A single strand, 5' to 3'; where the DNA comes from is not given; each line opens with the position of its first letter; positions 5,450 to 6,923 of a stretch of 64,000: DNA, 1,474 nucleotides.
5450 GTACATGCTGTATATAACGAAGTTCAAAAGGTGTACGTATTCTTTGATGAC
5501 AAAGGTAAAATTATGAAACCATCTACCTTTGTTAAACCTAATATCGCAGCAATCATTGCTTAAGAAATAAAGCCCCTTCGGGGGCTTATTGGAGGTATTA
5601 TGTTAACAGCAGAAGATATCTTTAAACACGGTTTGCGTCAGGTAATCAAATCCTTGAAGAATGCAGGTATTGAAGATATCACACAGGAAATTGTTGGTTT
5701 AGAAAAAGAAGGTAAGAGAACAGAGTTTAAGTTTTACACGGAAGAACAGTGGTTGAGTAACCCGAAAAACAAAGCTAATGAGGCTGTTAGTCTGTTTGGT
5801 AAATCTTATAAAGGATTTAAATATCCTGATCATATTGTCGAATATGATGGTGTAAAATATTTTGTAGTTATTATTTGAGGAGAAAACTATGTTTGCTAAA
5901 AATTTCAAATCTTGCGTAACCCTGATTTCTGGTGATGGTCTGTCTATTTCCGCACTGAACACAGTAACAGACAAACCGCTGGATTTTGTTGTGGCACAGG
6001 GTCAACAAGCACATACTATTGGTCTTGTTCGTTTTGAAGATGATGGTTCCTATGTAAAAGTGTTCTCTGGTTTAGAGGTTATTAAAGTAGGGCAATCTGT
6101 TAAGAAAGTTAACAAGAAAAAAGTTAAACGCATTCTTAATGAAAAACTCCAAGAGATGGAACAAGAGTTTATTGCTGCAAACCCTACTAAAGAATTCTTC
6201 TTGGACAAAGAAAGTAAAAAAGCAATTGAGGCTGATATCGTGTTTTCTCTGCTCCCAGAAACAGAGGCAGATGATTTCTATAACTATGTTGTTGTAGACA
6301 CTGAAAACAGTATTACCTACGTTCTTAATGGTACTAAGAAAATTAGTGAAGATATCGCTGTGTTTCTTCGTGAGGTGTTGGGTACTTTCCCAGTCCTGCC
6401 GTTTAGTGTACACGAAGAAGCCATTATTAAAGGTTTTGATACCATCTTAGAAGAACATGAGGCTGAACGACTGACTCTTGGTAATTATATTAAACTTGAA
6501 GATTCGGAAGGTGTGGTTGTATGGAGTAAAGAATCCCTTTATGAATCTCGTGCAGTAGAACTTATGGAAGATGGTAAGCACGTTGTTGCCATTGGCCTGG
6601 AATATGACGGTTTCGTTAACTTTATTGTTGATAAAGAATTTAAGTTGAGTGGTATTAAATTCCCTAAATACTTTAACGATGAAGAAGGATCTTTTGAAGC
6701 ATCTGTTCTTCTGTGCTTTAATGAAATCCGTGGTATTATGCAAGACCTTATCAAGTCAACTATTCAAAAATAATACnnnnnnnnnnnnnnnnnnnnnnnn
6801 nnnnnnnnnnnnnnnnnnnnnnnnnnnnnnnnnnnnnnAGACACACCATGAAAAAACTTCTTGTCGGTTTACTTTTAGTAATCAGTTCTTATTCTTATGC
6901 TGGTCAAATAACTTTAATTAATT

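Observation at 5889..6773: RdgC-like recombination-associated protein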

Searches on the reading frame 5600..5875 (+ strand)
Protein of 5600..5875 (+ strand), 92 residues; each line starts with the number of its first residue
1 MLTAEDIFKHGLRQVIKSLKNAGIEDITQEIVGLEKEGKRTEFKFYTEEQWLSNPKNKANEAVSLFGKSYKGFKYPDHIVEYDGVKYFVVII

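Call 32: search_protein_families(library=phrogs, proteins=[window:5600-5875:+], max_evalue=0.001)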
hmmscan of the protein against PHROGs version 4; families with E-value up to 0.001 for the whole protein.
window:5600-5875:+ (92 aa): 1 family
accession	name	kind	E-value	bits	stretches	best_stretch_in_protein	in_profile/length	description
phrog_22194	-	unknown function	2.1e-63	211.4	1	1-92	1-92/92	-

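Call 56: search_protein_families(library=padloc, proteins=[window:5600-5875:+], max_evalue=1)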
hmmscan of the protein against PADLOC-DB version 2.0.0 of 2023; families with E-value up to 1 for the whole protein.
window:5600-5875:+ (92 aa): 0 families

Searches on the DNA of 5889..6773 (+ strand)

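Call 6: search_dna_similar(query=window:5889-6773:+, collection=phages, mode=near, max_rows=20)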
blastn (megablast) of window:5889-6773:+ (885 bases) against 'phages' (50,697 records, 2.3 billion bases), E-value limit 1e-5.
Records with a match: 56; places in all: 56; records where one place covers at least 80% of the query: 56.
Best place of each record, by identity: >=99% 6; 95-99% 49; 60-80% 1.
By first word of the organism name: Escherichia 46; Campylobacter 4; Justusliebigvirus 3; Salmonella 1; Enterobacteria 1; Serratia 1.
By host as written in the record: Escherichia coli 11; Escherichia coli K-12 MG1655 8; - 6; Escherichia coli K-12 4; Campylobacter jejuni 4; Escherichia sp. 3; Escherichia coli DH5a 2; Escherichia coli K92 2; and 15 more.
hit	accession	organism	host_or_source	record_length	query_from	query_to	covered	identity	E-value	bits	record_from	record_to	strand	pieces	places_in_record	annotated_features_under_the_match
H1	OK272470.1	Escherichia phage JLBYU50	Escherichia coli K-12 MG1655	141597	1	885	100%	99.7%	0e+0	1618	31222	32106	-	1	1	putative recombination-associated protein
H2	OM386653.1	Escherichia phage vB_EcoM_ESCO8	Escherichia coli APEC BEN3573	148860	1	885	100%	99.1%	0e+0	1591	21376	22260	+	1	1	exonuclease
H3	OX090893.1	Escherichia phage vB_Eco_PATM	-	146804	1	885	100%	99.1%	0e+0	1591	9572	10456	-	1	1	putative exonuclease RdgC [Escherichia phagephAPEC8]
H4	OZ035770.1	Justusliebigvirus alia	-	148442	1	885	100%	99.1%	0e+0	1591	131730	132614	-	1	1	record has no annotation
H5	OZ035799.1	Justusliebigvirus alia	-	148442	1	885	100%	99.1%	0e+0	1591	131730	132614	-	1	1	record has no annotation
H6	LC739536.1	Escherichia phage phiWec187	Escherichia coli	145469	1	885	100%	99.1%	0e+0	1591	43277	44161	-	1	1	hypothetical protein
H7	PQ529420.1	Escherichia phage Eryne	Escherichia coli UTI89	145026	1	885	100%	99.0%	0e+0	1585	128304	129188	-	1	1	recombination-associated exonuclease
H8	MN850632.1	Escherichia phage alia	Escherichia coli K-12 MG1655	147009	1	885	100%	99.0%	0e+0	1585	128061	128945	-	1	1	putative exonuclease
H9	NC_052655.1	Escherichia phage alia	Escherichia coli K-12 MG1655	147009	1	885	100%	99.0%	0e+0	1585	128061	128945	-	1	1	exonuclease recombination-associated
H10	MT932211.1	Escherichia phage VEcB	Escherichia coli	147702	1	885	100%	98.9%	0e+0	1580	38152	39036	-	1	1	exonuclease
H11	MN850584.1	Escherichia phage arall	Escherichia coli K-12 MG1655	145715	1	885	100%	98.9%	0e+0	1580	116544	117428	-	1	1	putative exonuclease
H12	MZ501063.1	Escherichia phage EmilieFrey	Escherichia coli K-12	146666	1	885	100%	98.9%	0e+0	1580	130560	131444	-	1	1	putative recombination protein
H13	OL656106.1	Salmonella phage UAB_1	Salmonella enterica subsp. enterica ...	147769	1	885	100%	98.9%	0e+0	1580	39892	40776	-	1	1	hypothetical protein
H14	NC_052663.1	Escherichia phage VEcB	Escherichia coli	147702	1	885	100%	98.9%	0e+0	1580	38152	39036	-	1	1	exonuclease recombination-associated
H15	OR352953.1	Escherichia phage AV123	Escherichia coli ESBL012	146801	1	885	100%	98.9%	0e+0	1580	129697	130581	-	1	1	hypothetical protein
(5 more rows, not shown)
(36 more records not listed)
